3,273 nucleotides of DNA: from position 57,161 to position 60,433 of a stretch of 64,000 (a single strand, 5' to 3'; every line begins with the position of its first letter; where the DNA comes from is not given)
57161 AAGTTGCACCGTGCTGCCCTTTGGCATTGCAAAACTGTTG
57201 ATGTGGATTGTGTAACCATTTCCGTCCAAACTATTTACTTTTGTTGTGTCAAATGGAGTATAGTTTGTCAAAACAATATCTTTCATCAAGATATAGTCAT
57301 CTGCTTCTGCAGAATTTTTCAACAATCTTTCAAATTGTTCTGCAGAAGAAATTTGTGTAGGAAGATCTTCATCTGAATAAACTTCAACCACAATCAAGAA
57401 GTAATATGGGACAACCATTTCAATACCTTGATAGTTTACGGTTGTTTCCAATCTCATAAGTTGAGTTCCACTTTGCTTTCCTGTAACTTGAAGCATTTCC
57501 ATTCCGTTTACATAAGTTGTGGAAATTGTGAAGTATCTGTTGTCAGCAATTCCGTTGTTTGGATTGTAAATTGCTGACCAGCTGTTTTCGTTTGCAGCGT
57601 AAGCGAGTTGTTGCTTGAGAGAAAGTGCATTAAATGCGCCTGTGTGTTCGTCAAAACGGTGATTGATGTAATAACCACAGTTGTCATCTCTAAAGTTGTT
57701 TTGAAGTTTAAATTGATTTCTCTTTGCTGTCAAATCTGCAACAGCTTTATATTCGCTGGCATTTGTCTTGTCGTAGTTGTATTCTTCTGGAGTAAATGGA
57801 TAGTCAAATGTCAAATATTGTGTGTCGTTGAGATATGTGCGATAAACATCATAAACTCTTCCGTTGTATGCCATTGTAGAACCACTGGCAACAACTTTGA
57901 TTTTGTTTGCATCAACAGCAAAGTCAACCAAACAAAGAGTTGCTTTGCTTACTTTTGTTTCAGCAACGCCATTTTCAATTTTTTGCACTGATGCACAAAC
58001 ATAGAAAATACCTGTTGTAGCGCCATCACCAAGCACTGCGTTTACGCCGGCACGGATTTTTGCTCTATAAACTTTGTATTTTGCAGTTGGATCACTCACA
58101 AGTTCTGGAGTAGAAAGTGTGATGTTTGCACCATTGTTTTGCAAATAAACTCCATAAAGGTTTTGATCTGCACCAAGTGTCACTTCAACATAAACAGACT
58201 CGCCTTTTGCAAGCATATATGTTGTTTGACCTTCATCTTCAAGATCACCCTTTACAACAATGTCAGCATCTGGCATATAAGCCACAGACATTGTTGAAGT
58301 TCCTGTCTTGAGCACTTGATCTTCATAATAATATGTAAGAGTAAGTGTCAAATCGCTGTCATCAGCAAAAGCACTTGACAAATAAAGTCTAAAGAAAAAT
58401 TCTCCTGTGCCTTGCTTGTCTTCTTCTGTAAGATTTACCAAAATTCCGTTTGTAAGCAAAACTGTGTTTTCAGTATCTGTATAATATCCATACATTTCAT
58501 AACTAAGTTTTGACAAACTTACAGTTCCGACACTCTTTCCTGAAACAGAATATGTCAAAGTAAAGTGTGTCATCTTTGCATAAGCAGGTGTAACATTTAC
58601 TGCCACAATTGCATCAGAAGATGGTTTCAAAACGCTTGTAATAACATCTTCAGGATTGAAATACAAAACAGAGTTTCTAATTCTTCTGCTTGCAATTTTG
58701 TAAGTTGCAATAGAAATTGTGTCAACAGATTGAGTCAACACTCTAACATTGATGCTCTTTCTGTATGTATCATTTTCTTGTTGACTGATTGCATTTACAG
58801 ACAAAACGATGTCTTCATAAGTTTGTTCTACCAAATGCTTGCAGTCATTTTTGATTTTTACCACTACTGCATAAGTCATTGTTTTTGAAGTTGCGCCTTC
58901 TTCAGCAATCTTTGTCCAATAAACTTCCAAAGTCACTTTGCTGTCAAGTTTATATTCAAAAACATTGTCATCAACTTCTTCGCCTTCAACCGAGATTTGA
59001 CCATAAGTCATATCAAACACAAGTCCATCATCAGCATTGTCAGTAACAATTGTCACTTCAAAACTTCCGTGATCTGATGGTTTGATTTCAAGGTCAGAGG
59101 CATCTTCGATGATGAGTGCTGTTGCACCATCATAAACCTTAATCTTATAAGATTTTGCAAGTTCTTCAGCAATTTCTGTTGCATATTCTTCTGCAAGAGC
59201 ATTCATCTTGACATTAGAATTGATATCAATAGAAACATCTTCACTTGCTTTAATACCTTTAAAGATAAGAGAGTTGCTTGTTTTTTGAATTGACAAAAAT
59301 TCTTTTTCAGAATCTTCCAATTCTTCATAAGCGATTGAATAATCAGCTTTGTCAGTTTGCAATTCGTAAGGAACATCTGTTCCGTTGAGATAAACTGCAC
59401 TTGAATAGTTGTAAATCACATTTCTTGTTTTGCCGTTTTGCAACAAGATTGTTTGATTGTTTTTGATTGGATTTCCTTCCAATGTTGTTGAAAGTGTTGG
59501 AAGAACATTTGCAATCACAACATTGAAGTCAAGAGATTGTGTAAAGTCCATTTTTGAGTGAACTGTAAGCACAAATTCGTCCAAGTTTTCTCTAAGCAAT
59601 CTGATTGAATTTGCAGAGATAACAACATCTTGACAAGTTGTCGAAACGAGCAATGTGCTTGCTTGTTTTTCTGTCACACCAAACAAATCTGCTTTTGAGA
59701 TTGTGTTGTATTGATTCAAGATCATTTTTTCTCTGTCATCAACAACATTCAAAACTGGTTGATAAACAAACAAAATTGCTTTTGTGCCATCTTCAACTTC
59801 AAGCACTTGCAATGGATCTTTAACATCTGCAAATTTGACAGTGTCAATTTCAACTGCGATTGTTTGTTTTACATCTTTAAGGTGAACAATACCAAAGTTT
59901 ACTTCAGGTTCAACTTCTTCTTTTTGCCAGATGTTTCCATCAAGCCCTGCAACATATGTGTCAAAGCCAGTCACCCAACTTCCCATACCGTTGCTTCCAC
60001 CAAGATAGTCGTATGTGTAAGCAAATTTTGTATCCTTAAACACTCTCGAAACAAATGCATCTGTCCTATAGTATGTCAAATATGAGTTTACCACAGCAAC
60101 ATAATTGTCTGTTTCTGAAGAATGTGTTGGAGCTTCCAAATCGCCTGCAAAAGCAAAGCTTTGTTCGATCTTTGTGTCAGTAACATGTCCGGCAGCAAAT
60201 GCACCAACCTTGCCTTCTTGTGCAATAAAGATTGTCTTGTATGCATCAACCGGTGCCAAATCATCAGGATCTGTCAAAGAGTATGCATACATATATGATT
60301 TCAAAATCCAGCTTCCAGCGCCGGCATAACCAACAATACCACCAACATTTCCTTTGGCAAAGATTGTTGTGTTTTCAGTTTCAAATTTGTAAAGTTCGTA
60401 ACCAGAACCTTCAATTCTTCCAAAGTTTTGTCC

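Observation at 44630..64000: Second giant ORF of more than 6456 codons still open at the window edge; two paralogs fill about 46% of the window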

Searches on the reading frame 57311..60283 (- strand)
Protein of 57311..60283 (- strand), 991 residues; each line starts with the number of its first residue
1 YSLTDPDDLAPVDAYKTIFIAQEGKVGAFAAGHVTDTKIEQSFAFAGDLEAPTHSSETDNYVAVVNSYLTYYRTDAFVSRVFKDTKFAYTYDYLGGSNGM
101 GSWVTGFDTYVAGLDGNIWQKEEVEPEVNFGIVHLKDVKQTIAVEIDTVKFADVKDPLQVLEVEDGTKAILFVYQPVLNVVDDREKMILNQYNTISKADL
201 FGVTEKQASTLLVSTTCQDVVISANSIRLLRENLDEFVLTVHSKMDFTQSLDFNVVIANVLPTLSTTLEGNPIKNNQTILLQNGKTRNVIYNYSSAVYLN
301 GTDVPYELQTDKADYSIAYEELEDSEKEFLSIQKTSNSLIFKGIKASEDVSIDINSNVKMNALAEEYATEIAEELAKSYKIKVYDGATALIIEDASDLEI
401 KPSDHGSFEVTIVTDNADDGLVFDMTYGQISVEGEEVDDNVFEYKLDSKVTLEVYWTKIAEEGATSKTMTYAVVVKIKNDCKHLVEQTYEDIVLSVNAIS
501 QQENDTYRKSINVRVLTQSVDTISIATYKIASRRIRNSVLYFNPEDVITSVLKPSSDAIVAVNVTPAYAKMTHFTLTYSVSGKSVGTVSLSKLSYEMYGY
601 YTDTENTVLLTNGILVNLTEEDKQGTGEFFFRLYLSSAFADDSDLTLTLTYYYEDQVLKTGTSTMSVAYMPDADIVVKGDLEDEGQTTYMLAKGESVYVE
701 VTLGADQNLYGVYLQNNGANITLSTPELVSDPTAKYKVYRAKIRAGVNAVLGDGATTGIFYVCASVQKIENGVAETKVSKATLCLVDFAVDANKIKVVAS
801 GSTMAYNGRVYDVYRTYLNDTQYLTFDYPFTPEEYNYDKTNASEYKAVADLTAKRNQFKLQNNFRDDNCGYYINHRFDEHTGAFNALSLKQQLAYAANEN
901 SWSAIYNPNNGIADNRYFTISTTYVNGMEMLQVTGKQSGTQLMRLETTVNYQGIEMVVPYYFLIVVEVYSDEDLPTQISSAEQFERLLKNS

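Call 81: search_solved_structures(query=A5, max_evalue=1)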
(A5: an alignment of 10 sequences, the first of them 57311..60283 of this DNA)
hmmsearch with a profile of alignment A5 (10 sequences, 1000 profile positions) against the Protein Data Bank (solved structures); distinct sequences matched with E-value up to 1: 0.

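Call 101: search_protein_families(library=pfam, alignment_id=A5, max_evalue=0.05)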
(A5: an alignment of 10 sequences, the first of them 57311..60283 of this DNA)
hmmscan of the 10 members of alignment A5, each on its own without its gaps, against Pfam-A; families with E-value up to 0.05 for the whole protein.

A. member 1, window:57311-60283:- (991 aa): 2 families
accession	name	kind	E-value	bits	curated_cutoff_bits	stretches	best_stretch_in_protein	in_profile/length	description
PF04248.19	NTP_transf_9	-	0.0019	18.4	22.1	0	660-706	20-65/93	Domain of unknown function (DUF427)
PF14673.11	DUF4459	-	0.0058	17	27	1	29-74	33-77/159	Domain of unknown function (DUF4459)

B. families by the number of members that match (of 10 scanned): 3 families
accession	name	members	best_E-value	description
PF24727.1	DUF7679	1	0.0005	Domain of unknown function (DUF7679)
PF04248.19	NTP_transf_9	1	0.0019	Domain of unknown function (DUF427)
PF14673.11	DUF4459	1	0.0058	Domain of unknown function (DUF4459)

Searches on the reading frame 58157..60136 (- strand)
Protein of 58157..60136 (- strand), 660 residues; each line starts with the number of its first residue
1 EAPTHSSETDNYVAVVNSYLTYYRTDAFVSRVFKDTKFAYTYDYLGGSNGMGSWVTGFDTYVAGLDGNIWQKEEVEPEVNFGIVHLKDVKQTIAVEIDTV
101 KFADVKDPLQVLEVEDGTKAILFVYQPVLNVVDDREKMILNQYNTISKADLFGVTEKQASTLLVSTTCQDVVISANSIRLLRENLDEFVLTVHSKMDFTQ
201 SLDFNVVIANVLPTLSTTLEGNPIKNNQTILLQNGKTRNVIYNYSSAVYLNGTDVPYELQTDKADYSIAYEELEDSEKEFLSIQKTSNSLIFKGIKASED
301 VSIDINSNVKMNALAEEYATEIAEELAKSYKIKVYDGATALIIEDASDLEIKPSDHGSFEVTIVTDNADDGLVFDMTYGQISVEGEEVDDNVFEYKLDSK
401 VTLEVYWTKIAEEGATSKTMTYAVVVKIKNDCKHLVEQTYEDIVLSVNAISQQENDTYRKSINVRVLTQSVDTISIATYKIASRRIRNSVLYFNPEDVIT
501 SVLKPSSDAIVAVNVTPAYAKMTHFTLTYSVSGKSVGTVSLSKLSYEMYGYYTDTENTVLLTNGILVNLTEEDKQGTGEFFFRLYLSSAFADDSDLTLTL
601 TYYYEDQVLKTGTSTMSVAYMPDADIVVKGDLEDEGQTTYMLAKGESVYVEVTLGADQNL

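Call 75: search_protein_families(library=pfam, proteins=[window:58157-60136:-], max_evalue=0.5)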
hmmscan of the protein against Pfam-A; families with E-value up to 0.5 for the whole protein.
window:58157-60136:- (660 aa): 2 families
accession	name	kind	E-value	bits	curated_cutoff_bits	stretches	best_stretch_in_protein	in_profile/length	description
PF04248.19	NTP_transf_9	-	0.00038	20.6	22.1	1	611-656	20-64/93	Domain of unknown function (DUF427)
PF10262.15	Rdx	-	0.11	13.2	22.6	0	301-375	2-55/74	Rdx family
